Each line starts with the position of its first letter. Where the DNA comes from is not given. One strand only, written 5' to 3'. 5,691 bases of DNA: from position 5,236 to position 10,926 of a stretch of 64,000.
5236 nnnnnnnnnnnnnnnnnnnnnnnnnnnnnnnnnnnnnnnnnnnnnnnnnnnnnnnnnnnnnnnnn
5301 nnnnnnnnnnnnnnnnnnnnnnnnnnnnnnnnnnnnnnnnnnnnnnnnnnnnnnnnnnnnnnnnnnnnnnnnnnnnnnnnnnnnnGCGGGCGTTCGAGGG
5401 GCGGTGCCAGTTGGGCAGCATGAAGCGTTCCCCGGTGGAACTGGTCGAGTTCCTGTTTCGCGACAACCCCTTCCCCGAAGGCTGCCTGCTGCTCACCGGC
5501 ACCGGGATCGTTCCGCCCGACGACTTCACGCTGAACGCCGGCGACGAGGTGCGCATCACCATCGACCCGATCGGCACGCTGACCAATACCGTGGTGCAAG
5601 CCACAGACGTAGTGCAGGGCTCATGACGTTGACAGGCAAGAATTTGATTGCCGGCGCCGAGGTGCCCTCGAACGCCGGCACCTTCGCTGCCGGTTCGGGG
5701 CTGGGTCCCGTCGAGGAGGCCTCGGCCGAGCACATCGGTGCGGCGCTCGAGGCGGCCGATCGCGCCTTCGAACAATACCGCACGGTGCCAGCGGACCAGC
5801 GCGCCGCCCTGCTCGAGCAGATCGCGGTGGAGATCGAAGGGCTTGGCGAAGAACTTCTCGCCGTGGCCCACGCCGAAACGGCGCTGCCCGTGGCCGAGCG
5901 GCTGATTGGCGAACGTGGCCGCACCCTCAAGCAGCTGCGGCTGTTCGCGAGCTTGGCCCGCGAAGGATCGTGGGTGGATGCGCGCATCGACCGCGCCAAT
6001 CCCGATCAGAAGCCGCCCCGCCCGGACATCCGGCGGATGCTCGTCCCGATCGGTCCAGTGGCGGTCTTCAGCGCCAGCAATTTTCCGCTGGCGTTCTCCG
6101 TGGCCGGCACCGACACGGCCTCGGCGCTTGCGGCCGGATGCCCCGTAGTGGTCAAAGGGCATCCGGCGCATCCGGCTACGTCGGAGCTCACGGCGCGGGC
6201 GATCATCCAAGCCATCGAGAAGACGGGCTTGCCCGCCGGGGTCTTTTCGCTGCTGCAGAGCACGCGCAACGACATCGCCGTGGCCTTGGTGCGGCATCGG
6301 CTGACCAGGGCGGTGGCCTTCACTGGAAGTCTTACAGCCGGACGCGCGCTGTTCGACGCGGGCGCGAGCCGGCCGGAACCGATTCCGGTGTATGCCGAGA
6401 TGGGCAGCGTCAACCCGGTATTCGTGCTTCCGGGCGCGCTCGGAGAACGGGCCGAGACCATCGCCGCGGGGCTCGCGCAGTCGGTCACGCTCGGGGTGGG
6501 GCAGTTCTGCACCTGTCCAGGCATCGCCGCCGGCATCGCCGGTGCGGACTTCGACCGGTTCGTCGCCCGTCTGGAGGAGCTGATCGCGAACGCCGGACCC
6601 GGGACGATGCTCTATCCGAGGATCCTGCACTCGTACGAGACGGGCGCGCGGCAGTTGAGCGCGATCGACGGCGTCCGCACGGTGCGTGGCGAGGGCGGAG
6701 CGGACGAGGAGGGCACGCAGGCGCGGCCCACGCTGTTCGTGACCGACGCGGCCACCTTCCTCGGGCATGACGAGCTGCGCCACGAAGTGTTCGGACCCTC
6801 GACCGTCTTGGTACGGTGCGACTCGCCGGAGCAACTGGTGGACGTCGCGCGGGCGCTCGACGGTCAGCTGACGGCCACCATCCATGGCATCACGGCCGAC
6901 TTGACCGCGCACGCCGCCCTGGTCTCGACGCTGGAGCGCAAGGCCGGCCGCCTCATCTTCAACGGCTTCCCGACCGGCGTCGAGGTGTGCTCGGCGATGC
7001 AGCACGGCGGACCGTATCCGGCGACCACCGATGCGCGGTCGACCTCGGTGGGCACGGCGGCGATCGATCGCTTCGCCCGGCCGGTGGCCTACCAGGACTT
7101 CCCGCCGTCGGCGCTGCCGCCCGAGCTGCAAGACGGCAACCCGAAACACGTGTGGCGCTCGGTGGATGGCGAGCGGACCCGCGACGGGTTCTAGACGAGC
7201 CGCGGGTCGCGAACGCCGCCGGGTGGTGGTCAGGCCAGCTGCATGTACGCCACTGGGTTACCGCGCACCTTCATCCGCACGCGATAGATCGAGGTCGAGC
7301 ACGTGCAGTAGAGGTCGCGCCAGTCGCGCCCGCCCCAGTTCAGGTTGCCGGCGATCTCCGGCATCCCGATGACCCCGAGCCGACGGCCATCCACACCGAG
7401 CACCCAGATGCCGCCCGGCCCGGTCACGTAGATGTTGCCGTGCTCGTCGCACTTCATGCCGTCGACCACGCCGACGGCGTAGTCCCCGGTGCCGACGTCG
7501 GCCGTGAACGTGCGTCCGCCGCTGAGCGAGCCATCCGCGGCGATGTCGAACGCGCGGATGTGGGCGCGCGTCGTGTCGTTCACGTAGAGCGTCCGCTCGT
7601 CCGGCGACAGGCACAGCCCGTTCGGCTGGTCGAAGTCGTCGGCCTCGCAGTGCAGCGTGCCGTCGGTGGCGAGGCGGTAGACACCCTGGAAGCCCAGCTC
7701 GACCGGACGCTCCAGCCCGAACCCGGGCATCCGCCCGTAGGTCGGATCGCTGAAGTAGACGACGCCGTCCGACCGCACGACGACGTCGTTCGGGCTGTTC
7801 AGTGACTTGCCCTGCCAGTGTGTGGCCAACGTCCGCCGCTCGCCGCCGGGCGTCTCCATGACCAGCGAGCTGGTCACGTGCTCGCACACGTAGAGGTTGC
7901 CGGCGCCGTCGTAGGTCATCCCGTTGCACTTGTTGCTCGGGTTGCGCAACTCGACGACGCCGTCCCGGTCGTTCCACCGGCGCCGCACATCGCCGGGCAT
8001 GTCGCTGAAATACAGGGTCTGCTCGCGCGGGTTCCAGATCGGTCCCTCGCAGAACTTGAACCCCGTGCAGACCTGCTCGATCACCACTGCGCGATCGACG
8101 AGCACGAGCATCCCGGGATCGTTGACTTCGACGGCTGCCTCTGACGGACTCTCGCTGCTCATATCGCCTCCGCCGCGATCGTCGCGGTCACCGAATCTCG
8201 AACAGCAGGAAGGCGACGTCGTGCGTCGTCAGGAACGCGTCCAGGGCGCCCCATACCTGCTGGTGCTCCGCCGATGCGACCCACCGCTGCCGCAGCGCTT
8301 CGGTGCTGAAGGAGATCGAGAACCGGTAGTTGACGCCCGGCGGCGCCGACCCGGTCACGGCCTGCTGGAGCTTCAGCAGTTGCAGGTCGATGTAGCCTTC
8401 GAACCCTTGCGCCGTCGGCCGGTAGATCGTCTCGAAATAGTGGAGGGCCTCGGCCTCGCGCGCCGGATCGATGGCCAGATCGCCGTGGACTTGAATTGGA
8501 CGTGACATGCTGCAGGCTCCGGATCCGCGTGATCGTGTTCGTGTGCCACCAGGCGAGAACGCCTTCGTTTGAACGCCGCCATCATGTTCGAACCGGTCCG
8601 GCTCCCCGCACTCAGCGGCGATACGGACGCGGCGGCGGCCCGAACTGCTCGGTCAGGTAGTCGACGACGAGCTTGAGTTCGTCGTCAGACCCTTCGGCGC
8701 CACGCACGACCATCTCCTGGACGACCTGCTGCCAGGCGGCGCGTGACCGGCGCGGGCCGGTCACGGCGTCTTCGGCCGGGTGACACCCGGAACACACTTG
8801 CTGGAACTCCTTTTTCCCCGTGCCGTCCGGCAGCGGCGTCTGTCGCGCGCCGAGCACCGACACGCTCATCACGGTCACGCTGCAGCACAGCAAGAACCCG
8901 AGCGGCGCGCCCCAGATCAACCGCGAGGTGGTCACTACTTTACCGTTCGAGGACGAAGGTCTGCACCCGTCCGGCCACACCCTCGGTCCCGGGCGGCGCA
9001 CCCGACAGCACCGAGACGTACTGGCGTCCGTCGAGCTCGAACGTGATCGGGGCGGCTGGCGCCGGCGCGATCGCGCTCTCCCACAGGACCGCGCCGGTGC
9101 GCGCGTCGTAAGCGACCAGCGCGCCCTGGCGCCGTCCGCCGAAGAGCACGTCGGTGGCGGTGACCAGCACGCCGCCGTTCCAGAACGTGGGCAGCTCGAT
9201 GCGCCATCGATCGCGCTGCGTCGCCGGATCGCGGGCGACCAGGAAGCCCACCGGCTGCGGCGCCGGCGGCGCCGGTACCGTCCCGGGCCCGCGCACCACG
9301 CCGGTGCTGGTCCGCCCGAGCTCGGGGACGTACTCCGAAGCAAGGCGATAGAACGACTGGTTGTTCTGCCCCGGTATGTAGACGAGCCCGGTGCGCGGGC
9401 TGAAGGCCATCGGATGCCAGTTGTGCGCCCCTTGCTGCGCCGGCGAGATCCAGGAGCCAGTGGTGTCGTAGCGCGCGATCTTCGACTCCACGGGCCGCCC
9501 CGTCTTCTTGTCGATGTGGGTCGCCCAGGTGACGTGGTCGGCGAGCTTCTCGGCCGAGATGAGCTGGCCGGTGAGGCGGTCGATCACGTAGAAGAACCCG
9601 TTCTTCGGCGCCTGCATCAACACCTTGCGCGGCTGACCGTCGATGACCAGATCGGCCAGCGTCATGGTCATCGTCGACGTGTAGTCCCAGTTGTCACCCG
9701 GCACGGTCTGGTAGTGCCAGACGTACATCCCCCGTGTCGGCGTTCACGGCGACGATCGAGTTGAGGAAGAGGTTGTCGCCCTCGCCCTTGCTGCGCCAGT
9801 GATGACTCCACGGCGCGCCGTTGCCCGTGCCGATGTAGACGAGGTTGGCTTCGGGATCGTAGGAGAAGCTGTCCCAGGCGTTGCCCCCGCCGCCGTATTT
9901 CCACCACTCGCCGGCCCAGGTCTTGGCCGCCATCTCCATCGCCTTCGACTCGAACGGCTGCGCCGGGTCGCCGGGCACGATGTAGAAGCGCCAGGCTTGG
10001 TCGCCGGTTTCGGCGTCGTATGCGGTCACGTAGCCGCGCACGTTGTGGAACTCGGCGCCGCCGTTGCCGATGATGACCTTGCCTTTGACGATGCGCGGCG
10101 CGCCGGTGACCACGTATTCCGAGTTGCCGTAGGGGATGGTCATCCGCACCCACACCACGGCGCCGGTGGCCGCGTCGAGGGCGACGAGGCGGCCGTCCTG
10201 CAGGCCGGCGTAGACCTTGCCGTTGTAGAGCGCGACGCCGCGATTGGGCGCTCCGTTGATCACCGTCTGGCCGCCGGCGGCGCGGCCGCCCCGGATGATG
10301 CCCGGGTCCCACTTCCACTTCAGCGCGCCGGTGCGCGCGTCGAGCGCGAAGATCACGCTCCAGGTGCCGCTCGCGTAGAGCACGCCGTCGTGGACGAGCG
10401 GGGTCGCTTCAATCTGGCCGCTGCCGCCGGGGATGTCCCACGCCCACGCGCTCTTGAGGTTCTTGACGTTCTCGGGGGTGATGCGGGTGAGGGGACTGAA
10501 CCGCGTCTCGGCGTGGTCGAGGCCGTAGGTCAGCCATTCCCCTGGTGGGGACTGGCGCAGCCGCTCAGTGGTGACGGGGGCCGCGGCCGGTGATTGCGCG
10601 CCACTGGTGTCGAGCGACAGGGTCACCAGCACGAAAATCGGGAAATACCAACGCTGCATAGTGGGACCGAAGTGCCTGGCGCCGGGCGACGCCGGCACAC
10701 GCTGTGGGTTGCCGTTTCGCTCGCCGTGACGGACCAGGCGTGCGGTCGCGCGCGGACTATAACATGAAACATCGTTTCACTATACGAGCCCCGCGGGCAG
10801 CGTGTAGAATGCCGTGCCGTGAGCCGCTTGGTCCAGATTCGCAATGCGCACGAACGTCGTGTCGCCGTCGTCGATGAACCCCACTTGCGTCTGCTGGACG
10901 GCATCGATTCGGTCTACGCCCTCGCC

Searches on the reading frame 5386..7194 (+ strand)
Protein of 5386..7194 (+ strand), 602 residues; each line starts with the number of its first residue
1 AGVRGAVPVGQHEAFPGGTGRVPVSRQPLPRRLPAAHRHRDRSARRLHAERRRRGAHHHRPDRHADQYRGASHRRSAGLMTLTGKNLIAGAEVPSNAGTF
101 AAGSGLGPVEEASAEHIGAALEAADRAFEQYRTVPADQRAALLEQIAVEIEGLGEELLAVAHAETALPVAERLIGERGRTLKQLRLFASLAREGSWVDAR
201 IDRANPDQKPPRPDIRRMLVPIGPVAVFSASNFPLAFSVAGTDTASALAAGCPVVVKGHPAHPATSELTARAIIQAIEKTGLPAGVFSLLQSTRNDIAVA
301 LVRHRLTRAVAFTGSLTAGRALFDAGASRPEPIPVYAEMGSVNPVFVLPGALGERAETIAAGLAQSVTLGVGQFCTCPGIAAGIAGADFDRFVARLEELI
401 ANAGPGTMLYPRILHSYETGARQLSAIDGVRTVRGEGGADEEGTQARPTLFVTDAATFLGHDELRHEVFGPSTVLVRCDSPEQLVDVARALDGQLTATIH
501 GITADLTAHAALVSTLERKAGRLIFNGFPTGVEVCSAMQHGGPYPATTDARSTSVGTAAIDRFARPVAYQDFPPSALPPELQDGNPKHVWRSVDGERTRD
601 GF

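Call 80: search_protein_families(library=pfam, max_evalue=0.0001, proteins=[window:5386-7194:+])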
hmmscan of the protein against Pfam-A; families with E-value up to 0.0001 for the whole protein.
window:5386-7194:+ (602 aa): 1 family
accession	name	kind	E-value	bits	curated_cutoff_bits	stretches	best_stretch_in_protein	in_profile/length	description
PF00171.27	Aldedh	-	1.6e-46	159.3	23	1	104-542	18-437/461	Aldehyde dehydrogenase family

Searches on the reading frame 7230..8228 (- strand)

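Call 80: search_protein_families(library=pfam, max_evalue=0.0001, proteins=[window:7230-8228:-])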
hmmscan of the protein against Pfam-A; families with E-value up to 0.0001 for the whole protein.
window:7230-8228:- (332 aa): 1 family
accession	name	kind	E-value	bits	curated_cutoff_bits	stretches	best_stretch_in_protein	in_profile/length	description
PF08450.18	SGL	-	4e-48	164.6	26.3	1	60-311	2-245/246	SMP-30/Gluconolactonase/LRE-like region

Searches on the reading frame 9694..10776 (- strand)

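Call 78: search_protein_families(library=pfam, max_evalue=0.0001, proteins=[window:9694-10776:-])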
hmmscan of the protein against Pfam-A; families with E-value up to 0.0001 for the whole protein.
window:9694-10776:- (360 aa): 2 families
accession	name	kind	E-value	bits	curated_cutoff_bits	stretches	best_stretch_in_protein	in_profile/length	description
PF01011.28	PQQ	-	8.2e-50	170.5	26.7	1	81-352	1-281/595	Glucose/ethanol/alcohol dehydrogenase, beta-propeller domain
PF13360.13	PQQ_2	-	2.3e-14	54.1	27.6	1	119-239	62-177/233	Outer membrane protein assembly factor BamB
